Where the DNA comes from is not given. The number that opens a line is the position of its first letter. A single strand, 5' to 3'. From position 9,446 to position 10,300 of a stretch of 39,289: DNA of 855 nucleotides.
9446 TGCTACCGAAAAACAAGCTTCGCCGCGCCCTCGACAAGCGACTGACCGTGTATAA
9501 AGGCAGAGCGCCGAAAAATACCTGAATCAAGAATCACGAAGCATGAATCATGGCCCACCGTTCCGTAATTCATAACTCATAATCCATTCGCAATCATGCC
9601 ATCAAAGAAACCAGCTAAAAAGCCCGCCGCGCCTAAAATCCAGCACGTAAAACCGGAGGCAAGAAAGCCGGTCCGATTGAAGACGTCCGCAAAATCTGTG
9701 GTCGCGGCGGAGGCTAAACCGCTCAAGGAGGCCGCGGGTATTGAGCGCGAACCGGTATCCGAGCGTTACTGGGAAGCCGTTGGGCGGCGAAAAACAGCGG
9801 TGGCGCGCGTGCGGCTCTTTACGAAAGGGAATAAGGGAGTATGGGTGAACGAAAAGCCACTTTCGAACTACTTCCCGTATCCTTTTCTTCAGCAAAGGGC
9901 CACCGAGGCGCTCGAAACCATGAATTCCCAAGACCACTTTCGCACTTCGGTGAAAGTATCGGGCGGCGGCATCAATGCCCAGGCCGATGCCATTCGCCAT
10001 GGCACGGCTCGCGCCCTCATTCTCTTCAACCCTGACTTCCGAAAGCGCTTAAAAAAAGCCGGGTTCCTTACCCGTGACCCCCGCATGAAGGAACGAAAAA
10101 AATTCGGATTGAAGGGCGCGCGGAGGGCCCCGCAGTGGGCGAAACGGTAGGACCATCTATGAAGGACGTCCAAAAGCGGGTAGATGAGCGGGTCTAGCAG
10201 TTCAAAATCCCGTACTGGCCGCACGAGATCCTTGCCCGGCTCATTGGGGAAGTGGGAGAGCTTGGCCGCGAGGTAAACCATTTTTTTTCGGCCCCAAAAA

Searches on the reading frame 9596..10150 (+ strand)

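Call 13: search_protein_families(library=pfam, proteins=[window:9596-10150:+], max_evalue=0.01)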
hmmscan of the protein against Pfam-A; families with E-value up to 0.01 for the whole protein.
window:9596-10150:+ (184 aa): 1 family
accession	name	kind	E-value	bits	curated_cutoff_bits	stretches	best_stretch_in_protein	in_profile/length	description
PF00380.25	Ribosomal_S9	-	3.1e-42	144.3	22.5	1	63-184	1-121/121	Ribosomal protein S9/S16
